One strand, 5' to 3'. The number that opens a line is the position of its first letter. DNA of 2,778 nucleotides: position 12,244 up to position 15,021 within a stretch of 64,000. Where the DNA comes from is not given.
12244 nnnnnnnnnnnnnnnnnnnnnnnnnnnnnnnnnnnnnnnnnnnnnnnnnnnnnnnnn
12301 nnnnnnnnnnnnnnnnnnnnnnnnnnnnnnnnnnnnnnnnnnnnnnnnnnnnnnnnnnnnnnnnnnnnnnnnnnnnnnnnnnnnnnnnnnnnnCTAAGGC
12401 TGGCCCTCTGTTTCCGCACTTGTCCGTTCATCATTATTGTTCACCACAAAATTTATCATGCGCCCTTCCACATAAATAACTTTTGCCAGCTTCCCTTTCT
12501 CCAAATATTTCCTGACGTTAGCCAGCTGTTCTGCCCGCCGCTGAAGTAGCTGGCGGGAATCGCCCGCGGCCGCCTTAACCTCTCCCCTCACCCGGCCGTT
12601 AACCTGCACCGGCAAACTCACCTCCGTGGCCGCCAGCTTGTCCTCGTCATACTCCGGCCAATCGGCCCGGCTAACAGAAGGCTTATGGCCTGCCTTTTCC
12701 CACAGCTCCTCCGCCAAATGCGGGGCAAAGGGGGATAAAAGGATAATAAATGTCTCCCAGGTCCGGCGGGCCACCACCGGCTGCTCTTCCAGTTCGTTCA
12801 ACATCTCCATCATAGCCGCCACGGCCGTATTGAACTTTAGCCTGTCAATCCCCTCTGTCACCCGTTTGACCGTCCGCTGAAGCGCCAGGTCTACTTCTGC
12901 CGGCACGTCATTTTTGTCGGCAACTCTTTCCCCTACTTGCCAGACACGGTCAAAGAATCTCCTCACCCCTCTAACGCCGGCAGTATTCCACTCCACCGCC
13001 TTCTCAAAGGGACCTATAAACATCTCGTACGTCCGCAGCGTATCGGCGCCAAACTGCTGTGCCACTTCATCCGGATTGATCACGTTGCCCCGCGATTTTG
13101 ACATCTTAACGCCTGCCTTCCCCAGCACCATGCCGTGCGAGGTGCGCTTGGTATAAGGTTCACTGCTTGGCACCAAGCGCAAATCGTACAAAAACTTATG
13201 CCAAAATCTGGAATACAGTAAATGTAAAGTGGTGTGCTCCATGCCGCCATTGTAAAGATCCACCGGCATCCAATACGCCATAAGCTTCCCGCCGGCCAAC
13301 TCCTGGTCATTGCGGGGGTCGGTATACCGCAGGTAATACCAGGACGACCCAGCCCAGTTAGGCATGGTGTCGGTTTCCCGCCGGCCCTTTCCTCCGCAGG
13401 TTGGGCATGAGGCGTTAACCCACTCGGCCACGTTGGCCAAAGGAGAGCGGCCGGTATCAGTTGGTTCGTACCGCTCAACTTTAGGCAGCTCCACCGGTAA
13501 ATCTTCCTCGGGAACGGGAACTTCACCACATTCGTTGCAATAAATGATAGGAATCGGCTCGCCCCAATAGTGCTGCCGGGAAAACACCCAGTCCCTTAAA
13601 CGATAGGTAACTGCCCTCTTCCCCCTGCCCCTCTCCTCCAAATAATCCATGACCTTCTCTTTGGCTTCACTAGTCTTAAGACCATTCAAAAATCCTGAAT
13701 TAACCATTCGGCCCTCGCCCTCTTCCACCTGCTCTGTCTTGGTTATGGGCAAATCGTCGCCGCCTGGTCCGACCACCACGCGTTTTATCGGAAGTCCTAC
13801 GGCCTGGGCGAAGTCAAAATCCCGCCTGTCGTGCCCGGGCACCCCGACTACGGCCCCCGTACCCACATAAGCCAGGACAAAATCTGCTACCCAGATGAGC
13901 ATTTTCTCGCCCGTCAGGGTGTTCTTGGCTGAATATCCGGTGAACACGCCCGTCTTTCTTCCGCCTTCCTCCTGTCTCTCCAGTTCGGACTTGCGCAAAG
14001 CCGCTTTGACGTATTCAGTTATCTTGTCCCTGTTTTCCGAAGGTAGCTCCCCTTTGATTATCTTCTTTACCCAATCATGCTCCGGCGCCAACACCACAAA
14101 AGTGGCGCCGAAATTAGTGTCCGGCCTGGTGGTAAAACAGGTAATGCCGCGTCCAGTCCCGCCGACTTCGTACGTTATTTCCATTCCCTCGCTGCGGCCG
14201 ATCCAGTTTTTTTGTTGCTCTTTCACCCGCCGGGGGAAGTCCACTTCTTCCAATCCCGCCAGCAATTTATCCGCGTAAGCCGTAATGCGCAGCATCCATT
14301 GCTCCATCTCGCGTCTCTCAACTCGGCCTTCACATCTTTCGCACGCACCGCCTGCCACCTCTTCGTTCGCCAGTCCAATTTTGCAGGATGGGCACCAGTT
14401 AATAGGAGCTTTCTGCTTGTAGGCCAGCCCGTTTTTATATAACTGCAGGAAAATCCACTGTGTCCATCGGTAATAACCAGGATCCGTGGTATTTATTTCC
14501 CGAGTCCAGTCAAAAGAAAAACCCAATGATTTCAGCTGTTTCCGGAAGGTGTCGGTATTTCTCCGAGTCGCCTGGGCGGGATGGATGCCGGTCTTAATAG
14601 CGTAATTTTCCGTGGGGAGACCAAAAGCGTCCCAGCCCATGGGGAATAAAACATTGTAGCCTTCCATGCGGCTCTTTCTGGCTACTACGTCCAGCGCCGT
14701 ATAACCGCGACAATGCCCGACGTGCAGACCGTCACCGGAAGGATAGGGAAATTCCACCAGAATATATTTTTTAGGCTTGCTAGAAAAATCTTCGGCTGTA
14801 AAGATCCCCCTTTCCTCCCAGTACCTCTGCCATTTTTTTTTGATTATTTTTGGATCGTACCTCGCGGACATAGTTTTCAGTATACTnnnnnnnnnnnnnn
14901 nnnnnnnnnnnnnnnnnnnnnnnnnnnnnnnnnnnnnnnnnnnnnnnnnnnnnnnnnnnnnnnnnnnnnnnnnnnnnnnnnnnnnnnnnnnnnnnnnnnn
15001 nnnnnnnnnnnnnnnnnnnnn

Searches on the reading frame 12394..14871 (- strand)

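Call 81: search_protein_families(library=pfam, proteins=[window:12394-14871:-], max_evalue=0.0001)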
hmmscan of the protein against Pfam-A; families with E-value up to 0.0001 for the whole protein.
window:12394-14871:- (825 aa): 5 families
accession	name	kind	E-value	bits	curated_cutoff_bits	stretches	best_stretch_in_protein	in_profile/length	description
PF13603.12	tRNA-synt_1_2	-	1.2e-56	191.5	25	1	221-412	1-185/185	Leucyl-tRNA synthetase, editing domain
PF00133.28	tRNA-synt_1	-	5.9e-52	177.3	22.7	2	14-224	2-225/414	tRNA synthetases class I (I, L, M and V)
PF09334.17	tRNA-synt_1g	-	1.4e-30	106.8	20.1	2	37-182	3-144/391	tRNA synthetases class I (M)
PF08264.19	Anticodon_1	-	3.9e-21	75.9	25.1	1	664-770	8-141/148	Anticodon-binding domain of tRNA ligase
PF01406.26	tRNA-synt_1e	-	5.2e-05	23.2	27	0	47-76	21-50/301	tRNA synthetases class I (C) catalytic domain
